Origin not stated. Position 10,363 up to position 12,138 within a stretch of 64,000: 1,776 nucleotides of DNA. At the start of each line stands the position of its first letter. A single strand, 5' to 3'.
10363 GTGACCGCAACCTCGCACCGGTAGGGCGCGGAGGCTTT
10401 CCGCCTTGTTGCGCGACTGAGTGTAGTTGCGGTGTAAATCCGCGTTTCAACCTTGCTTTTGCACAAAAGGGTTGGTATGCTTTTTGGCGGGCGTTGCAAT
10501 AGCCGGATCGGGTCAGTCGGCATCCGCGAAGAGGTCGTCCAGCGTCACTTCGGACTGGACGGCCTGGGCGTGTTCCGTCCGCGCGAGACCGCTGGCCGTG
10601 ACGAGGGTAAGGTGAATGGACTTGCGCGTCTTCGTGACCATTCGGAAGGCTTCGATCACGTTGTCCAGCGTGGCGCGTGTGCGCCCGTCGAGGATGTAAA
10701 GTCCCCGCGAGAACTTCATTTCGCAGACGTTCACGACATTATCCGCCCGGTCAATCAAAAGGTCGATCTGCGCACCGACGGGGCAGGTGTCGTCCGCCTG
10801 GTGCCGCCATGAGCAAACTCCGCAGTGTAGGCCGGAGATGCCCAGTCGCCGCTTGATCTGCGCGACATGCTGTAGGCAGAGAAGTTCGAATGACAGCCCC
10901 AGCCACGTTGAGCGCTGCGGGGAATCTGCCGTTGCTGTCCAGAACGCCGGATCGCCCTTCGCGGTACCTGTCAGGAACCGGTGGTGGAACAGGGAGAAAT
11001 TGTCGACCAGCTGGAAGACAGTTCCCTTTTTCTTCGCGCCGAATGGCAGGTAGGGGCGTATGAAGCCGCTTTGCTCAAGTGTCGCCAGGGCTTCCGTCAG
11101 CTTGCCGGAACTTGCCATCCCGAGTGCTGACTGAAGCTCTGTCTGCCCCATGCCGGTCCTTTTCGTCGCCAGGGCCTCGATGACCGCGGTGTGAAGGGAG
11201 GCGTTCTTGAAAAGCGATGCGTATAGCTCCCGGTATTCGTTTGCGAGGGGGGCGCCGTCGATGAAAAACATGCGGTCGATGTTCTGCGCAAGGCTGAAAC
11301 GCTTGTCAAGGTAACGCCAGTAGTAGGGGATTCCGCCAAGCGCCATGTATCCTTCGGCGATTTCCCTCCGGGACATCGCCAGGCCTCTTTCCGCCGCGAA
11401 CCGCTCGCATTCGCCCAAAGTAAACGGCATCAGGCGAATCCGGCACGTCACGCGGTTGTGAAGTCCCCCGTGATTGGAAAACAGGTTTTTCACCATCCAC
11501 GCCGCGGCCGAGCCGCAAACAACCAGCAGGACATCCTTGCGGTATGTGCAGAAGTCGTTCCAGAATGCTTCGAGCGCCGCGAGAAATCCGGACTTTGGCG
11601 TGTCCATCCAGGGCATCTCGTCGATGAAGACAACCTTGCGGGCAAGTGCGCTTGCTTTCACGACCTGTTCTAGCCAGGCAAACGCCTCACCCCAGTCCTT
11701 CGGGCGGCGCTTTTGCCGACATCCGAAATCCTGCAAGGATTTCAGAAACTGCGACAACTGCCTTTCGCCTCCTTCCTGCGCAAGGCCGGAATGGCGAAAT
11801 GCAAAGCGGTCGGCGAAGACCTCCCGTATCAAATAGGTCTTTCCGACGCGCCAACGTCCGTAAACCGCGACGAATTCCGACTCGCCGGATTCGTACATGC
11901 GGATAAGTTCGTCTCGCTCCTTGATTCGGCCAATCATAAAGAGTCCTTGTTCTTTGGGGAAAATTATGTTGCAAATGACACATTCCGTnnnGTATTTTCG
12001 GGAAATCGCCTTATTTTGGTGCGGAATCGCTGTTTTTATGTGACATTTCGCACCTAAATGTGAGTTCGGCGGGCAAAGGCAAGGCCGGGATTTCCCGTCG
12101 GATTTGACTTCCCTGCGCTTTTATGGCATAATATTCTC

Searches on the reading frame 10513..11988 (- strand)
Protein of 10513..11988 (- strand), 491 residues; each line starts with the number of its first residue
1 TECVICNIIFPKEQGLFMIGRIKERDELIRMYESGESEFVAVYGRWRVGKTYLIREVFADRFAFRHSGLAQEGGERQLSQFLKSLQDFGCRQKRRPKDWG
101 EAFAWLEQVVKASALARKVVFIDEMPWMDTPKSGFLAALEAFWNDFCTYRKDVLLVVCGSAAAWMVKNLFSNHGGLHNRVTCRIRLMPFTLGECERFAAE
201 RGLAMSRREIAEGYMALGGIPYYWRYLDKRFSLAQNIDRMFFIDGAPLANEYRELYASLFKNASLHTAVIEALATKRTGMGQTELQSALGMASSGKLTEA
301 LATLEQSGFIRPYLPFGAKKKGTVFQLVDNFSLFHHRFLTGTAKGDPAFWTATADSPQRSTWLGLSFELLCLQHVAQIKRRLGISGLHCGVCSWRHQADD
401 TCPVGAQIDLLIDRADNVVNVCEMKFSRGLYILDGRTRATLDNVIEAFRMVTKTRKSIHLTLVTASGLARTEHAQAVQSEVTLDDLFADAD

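Call 31: search_protein_families(library=pfam, proteins=[window:10513-11988:-], max_evalue=0.001)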
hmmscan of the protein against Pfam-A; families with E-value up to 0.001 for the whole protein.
window:10513-11988:- (491 aa): 4 families
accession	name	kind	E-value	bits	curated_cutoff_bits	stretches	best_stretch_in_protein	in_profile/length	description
PF01637.24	ATPase_2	-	6.1e-09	36.4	33.2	1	21-223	4-221/225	ATPase domain predominantly from Archaea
PF13401.12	AAA_22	-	1.7e-05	25.6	27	1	38-160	6-123/130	AAA domain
PF09339.16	HTH_IclR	-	0.00042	20.5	22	0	268-311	7-49/52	IclR helix-turn-helix domain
PF13191.12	AAA_16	-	0.00047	21.1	32.6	0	19-138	3-154/167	AAA ATPase domain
